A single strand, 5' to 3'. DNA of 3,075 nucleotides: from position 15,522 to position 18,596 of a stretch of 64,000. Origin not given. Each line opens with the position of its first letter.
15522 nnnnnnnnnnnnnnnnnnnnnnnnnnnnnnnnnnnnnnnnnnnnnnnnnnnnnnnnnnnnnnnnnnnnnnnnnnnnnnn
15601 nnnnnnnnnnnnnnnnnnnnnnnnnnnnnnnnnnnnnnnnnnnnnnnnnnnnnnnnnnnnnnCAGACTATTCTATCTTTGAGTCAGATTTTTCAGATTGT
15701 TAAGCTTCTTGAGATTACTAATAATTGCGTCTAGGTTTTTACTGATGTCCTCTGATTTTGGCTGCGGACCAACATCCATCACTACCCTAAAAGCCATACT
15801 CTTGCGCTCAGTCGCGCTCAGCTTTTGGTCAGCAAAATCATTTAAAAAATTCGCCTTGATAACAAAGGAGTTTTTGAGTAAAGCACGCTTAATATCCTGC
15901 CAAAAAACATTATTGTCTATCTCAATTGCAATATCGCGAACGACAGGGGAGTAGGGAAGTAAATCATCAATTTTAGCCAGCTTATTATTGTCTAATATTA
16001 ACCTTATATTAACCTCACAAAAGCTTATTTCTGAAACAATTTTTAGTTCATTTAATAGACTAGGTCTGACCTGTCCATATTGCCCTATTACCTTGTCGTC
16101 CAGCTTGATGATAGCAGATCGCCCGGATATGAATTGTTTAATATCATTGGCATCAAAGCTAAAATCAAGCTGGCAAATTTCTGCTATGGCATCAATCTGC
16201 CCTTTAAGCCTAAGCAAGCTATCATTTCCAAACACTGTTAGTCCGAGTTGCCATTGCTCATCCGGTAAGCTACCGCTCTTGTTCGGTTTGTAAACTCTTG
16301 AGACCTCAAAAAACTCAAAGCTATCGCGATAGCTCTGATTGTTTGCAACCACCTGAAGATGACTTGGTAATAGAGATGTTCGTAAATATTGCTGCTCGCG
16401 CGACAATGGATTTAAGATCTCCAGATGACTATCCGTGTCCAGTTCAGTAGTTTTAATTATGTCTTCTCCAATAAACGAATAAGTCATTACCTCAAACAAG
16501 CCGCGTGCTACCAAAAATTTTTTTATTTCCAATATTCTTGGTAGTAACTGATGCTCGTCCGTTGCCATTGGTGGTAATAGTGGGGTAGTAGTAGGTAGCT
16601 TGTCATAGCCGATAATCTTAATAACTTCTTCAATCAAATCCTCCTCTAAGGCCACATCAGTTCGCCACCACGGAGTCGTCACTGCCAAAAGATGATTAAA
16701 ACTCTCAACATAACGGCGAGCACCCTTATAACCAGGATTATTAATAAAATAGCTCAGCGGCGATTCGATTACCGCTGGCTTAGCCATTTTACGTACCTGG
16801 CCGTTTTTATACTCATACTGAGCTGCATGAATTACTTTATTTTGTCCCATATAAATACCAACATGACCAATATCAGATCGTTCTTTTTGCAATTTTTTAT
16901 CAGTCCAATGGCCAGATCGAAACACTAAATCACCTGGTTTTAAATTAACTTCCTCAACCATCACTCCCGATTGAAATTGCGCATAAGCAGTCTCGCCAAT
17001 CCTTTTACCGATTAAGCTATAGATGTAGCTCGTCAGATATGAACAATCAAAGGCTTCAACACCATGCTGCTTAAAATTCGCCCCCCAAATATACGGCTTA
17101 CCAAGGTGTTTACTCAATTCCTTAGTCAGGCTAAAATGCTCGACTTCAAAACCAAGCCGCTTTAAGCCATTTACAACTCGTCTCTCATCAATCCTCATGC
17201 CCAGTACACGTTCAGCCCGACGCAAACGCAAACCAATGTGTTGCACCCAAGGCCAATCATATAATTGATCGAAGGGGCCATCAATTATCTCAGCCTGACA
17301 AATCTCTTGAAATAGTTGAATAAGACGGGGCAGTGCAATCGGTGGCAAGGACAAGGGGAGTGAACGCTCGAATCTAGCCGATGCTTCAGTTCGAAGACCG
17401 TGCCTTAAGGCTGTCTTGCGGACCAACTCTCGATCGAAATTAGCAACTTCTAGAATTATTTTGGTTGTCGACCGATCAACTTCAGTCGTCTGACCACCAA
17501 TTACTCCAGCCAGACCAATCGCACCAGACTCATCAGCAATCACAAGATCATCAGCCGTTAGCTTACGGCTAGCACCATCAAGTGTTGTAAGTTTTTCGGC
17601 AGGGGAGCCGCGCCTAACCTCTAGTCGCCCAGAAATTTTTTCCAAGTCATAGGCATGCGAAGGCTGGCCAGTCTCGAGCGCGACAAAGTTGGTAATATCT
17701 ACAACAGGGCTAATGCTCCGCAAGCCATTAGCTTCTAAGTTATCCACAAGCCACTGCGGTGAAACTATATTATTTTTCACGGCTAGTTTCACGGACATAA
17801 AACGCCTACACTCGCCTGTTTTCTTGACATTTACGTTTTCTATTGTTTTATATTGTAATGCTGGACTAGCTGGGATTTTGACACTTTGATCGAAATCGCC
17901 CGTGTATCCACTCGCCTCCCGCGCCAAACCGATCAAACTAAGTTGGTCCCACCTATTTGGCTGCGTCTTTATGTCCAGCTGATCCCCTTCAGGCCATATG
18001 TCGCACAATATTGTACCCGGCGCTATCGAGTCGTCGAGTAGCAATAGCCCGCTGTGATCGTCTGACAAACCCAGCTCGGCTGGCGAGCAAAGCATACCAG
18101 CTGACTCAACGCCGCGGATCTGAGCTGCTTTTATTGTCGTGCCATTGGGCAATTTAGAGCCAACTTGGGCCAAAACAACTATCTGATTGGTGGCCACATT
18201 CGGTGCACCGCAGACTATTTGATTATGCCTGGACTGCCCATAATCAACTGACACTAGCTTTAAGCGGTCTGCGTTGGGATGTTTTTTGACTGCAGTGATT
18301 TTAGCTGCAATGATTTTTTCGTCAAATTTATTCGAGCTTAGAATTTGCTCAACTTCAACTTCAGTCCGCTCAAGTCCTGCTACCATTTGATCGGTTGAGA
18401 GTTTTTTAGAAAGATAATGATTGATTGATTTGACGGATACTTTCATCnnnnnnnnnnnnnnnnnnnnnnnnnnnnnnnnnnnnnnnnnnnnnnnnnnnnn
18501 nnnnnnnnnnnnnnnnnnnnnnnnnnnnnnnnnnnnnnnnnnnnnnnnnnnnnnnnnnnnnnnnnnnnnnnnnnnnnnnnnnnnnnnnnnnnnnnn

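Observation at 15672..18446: A complete NlpC/P60 cell-wall peptidase domain is inserted inside PheT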

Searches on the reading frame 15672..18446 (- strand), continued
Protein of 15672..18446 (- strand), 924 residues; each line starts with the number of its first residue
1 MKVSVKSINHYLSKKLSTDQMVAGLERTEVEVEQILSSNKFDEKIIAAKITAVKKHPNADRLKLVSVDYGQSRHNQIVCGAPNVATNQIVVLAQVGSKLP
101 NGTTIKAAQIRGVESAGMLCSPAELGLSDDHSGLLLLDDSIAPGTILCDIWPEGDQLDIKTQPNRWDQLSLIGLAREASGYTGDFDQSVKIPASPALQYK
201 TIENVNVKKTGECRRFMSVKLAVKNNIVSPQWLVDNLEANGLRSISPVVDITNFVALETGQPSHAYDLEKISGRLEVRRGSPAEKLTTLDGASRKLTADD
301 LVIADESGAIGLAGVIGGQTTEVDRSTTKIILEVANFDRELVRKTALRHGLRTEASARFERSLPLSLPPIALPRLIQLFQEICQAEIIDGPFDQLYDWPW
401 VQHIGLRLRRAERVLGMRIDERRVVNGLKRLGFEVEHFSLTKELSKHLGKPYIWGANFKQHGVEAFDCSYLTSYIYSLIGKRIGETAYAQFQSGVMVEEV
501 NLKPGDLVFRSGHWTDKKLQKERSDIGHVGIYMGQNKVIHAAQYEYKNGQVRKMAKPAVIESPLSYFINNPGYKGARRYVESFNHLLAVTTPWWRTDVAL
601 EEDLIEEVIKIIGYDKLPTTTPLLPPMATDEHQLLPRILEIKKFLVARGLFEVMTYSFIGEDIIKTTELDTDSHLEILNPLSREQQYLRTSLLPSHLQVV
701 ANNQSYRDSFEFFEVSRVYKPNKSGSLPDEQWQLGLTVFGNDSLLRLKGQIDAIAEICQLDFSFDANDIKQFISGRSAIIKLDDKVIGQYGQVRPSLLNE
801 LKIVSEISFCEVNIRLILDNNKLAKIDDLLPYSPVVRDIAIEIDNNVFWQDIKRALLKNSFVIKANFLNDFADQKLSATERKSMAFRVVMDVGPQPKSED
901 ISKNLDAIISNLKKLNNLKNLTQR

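Call 45: find_encoding_contigs(protein=P0003, flank=3000, max_places=1)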
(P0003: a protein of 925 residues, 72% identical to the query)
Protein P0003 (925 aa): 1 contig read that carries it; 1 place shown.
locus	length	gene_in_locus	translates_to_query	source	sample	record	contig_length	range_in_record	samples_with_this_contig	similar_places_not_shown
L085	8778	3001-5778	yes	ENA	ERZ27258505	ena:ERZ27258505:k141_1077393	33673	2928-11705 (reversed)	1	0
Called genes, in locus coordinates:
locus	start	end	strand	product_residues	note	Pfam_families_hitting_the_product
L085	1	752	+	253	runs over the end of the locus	PF13489:Methyltransf_23, PF13847:Methyltransf_31 (weak), PF08241:Methyltransf_11, PF08242:Methyltransf_12, PF13649:Methyltransf_25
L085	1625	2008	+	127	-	-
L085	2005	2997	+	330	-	PF02912:Phe_tRNA-synt_N, PF01409:tRNA-synt_2d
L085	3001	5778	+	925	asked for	PF01588:tRNA_bind, PF03483:B3_4, PF00877:NLPC_P60, PF03484:B5 (weak), PF17759:tRNA_synthFbeta, PF03147:FDX-ACB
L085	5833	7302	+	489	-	PF12229:PG_binding_4, PF03734:YkuD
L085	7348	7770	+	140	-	-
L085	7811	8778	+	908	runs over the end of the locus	PF26449:DUF8128, PF02534:T4SS-DNA_transf (faint), PF01935:DUF87 (weak), PF10412:TrwB_AAD_bind (faint)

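Call 52: find_encoding_contigs(protein=P0105, flank=8000, max_places=1)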
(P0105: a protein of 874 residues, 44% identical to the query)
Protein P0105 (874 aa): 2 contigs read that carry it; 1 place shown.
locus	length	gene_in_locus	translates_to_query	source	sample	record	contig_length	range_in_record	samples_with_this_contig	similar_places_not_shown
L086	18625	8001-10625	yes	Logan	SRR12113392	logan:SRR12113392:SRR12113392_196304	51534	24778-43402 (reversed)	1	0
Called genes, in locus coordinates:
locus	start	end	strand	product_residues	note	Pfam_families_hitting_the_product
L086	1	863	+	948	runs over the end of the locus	PF00580:UvrD-helicase, PF01443:Viral_helicase1 (faint), PF13245:AAA_19, PF13604:AAA_30 (faint), PF21445:ADDB_N, PF13361:UvrD_C, PF13538:UvrD_C_2 (weak), PF12705:PDDEXK_1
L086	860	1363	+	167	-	-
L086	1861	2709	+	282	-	PF00800:PDT, PF01842:ACT (weak)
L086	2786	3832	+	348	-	PF02646:RmuC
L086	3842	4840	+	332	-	PF00579:tRNA-synt_1b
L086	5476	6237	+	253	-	PF13489:Methyltransf_23, PF01209:Ubie_methyltran (weak), PF07021:MetW, PF08241:Methyltransf_11, PF08242:Methyltransf_12, PF13649:Methyltransf_25, PF13847:Methyltransf_31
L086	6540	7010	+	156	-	-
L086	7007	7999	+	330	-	PF02912:Phe_tRNA-synt_N, PF01409:tRNA-synt_2d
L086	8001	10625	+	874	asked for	PF01588:tRNA_bind, PF03483:B3_4, PF03484:B5 (weak), PF17759:tRNA_synthFbeta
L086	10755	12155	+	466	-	PF12229:PG_binding_4, PF03734:YkuD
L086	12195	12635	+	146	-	-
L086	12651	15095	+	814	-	PF26449:DUF8128, PF01935:DUF87 (weak), PF13401:AAA_22 (faint)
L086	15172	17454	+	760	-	PF18911:PKD_4 (weak)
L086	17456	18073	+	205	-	-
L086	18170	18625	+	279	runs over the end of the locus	-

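Call 53: find_encoding_contigs(protein=P0075, flank=8000, max_places=1)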
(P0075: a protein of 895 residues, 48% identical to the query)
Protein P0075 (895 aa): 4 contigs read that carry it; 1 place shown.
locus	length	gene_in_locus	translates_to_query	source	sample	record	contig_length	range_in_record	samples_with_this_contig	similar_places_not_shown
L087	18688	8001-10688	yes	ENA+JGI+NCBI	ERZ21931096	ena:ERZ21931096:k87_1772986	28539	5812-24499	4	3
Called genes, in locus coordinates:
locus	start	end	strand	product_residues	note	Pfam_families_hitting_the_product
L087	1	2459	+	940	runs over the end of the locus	PF00580:UvrD-helicase, PF13245:AAA_19, PF13604:AAA_30 (faint), PF13361:UvrD_C, PF13538:UvrD_C_2 (weak), PF12705:PDDEXK_1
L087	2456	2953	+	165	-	-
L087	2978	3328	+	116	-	-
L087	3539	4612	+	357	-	PF02646:RmuC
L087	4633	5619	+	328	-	PF00579:tRNA-synt_1b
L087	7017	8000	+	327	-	PF02912:Phe_tRNA-synt_N, PF01409:tRNA-synt_2d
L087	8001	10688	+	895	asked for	PF01588:tRNA_bind, PF03483:B3_4, PF00877:NLPC_P60, PF03484:B5 (weak), PF17759:tRNA_synthFbeta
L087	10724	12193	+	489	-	PF12229:PG_binding_4, PF03734:YkuD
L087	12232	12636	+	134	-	-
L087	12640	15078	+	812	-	PF26449:DUF8128, PF02534:T4SS-DNA_transf (weak)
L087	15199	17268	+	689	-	PF02518:HATPase_c, PF00204:DNA_gyraseB, PF01751:Toprim, PF00986:DNA_gyraseB_C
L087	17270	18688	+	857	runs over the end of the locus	PF00521:DNA_topoisoIV, PF03989:DNA_gyraseA_C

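Call 69: list_cluster_members(proteins=[P0071, P0077, P0081, P0083, P0090, P0094, P0096, P0101, P0084, P0110])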
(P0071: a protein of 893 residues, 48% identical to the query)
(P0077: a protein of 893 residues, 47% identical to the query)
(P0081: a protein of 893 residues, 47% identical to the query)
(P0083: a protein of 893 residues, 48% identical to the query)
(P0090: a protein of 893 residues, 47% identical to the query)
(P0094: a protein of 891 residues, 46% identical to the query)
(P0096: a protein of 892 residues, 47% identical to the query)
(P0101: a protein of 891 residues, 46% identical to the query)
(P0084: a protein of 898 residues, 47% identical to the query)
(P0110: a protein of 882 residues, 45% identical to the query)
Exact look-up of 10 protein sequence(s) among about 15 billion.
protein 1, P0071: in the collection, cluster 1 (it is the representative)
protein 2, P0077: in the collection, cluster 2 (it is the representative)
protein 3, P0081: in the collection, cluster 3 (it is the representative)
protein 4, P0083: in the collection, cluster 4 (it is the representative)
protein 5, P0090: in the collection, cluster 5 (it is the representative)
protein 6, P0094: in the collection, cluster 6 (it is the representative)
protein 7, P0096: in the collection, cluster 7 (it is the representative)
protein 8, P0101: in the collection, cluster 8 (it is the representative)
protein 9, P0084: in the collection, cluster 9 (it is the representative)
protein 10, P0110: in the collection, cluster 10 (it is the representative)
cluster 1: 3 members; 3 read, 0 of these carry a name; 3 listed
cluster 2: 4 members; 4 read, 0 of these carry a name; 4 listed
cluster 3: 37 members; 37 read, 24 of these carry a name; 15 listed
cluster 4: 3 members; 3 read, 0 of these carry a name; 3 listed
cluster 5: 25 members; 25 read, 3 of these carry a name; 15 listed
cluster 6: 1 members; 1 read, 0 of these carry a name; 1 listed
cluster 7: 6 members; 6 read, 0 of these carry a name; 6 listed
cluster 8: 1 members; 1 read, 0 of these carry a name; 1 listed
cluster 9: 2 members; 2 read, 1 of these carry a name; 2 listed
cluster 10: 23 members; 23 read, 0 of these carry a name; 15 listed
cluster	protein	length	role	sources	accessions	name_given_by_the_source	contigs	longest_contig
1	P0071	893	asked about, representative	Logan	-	-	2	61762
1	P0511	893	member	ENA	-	-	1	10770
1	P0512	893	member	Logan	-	-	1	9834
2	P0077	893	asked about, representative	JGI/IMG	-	-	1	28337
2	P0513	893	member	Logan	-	-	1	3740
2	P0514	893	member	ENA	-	-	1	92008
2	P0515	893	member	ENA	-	-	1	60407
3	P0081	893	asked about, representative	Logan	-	-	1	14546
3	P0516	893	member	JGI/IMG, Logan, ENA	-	phenylalanyl-tRNA synthetase beta subunit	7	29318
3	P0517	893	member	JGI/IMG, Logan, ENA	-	phenylalanyl-tRNA synthetase beta subunit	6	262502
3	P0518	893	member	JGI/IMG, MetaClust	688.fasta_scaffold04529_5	phenylalanyl-tRNA synthetase beta subunit | \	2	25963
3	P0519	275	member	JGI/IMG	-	phenylalanyl-tRNA synthetase beta subunit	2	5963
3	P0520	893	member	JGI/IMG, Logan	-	phenylalanyl-tRNA synthetase beta subunit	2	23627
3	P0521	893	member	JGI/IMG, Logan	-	phenylalanyl-tRNA synthetase beta subunit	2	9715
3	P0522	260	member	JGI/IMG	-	phenylalanyl-tRNA synthetase beta subunit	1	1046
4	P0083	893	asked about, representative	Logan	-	-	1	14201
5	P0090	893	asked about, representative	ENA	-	-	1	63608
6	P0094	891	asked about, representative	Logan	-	-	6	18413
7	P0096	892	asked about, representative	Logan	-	-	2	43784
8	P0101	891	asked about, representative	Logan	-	-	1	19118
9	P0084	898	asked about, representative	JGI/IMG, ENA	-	phenylalanyl-tRNA synthetase beta subunit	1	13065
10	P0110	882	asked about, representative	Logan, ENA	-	-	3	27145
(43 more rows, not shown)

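Call 85: fold_search(model_id=the predicted structure, library=pdb)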
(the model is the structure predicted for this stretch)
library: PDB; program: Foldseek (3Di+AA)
matches with E <= 10: 1330; with E <= 0.001: 663
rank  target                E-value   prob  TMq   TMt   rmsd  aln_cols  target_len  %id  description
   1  4p71_A                1.0e-68  1.00  0.54  0.62  11.5       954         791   26  Apo PheRS from P. aeuriginosa (released 2014-06-25)
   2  9a5b_B                7.3e-68  1.00  0.54  0.61  10.6       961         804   25  Integrative model of SYFA-SYFB by crosslinking MS and deep learning (released 2024-09-18)
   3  6p8t_E                1.1e-66  1.00  0.55  0.63  10.2       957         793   24  Acinetobacter baumannii tRNA synthetase in complex with compound 1 (released 2020-11-18)
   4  6oz5_D                8.9e-66  1.00  0.57  0.64  10.1       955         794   24  Escherichia coli tRNA synthetase in complex with compound 3 (released 2020-11-18)
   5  6oz5_B                5.2e-65  1.00  0.54  0.61  10.6       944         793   25  Escherichia coli tRNA synthetase in complex with compound 3 (released 2020-11-18)
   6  6p8t_A                2.7e-64  1.00  0.54  0.62  10.3       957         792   24  Acinetobacter baumannii tRNA synthetase in complex with compound 1 (released 2020-11-18)
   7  2rhq_B                4.3e-63  1.00  0.53  0.60  11.0       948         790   24  PheRS from Staphylococcus haemolyticus- rational protein engineering and inhibitor studies (released 2007-11-06)
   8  2rhs_B                1.2e-61  1.00  0.53  0.60   9.9       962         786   24  PheRS from Staphylococcus haemolyticus- rational protein engineering and inhibitor studies (released 2007-11-06)
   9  1pys_B                1.5e-61  1.00  0.51  0.59  11.8       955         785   26  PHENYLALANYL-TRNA SYNTHETASE FROM THERMUS THERMOPHILUS (released 1997-11-19)
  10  7k98_B                2.1e-61  1.00  0.55  0.60   9.6       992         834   21  Preaminoacylation complex of M. tuberculosis PheRS with cognate precursor tRNA and 5'-O-(N-phenylalanyl)sulfamoyl-aden (released 2021-05-12)
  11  7db7_B                5.0e-61  1.00  0.57  0.61   9.2       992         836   21  Crystal structure of Mycobacterium tuberculosis phenylalanyl-tRNA synthetase in complex with compound GDI05-001 (released 2021-01-13)
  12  7daw_B                8.1e-61  1.00  0.57  0.62   9.2       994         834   21  Crystal structure of Mycobacterium tuberculosis phenylalanyl-tRNA synthetase (released 2021-01-13)
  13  7db8_B                1.1e-60  1.00  0.55  0.60   9.6       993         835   21  Crystal structure of Mycobacterium tuberculosis phenylalanyl-tRNA synthetase in complex with compound PF-3845 (released 2021-01-13)
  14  2rhs_D                1.2e-60  1.00  0.53  0.60  10.3       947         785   24  PheRS from Staphylococcus haemolyticus- rational protein engineering and inhibitor studies (released 2007-11-06)
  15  7k98_E                1.2e-60  1.00  0.55  0.60   9.5       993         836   21  Preaminoacylation complex of M. tuberculosis PheRS with cognate precursor tRNA and 5'-O-(N-phenylalanyl)sulfamoyl-aden (released 2021-05-12)
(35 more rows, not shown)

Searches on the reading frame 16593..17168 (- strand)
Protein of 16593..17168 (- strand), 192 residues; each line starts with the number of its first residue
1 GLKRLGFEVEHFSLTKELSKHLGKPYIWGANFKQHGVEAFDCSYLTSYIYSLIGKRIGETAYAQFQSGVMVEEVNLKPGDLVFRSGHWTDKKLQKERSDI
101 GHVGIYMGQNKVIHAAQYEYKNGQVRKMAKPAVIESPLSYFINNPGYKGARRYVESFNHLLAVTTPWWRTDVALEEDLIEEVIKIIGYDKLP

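Call 6: search_solved_structures(query=window:16593-17168:-, max_evalue=0.01, show_alignments=3)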
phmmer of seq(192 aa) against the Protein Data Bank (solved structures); distinct sequences matched with E-value up to 0.01: 21.
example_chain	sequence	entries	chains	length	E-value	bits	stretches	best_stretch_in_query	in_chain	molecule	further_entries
8v3w_H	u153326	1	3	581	1.8e-11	47.7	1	16-117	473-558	Hub-Hydrolase (CD1368)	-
7cfl_A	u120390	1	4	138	3.6e-11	46.8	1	21-121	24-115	Putative cell wall hydrolase phosphatase-associated protein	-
8er5_A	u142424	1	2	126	2.2e-09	41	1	21-115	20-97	NlpC/P60 domain-containing protein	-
4xcm_A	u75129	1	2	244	1.5e-07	35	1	14-120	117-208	Cell wall-binding endopeptidase-related protein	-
3h41_A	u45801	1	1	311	2.4e-07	34.3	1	21-135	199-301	NLP/P60 family protein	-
9ubf_A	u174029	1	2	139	2.6e-07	34.2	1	16-116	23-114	Cell wall hydrolase Tn916-like,CTn7-Orf16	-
4hpe_A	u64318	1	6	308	2.7e-07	34.1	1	16-116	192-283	Putative cell wall hydrolase Tn916-like,CTn1-Orf17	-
6b8c_A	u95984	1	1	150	3.5e-07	33.8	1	13-117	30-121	NLP/P60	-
6biq_A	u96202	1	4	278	2.6e-06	30.9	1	21-120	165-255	Clan CA, family C40, NlpC/P60 superfamily cysteine peptidase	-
3npf_A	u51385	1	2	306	1.2e-05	28.8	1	18-116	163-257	putative dipeptidyl-peptidase VI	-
3pvq_A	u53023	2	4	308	3.4e-05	27.3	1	13-116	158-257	Dipeptidyl-peptidase VI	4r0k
6bim_A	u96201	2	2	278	0.00046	23.6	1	22-120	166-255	Clan CA, family C40, NlpC/P60 superfamily cysteine peptidase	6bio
4fdy_A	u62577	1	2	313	0.0013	22.1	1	16-116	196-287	Similar to lipoprotein, NLP/P60 family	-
8i2d_A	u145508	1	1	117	0.0017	21.8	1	17-117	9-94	Probable peptidoglycan endopeptidase LytE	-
8i2f_B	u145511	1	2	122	0.0017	21.8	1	16-117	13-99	Probable peptidoglycan endopeptidase LytE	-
8idc_E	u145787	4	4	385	0.0047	20.3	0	20-118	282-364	NlpC/P60 family protein | Probable endopeptidase MT2245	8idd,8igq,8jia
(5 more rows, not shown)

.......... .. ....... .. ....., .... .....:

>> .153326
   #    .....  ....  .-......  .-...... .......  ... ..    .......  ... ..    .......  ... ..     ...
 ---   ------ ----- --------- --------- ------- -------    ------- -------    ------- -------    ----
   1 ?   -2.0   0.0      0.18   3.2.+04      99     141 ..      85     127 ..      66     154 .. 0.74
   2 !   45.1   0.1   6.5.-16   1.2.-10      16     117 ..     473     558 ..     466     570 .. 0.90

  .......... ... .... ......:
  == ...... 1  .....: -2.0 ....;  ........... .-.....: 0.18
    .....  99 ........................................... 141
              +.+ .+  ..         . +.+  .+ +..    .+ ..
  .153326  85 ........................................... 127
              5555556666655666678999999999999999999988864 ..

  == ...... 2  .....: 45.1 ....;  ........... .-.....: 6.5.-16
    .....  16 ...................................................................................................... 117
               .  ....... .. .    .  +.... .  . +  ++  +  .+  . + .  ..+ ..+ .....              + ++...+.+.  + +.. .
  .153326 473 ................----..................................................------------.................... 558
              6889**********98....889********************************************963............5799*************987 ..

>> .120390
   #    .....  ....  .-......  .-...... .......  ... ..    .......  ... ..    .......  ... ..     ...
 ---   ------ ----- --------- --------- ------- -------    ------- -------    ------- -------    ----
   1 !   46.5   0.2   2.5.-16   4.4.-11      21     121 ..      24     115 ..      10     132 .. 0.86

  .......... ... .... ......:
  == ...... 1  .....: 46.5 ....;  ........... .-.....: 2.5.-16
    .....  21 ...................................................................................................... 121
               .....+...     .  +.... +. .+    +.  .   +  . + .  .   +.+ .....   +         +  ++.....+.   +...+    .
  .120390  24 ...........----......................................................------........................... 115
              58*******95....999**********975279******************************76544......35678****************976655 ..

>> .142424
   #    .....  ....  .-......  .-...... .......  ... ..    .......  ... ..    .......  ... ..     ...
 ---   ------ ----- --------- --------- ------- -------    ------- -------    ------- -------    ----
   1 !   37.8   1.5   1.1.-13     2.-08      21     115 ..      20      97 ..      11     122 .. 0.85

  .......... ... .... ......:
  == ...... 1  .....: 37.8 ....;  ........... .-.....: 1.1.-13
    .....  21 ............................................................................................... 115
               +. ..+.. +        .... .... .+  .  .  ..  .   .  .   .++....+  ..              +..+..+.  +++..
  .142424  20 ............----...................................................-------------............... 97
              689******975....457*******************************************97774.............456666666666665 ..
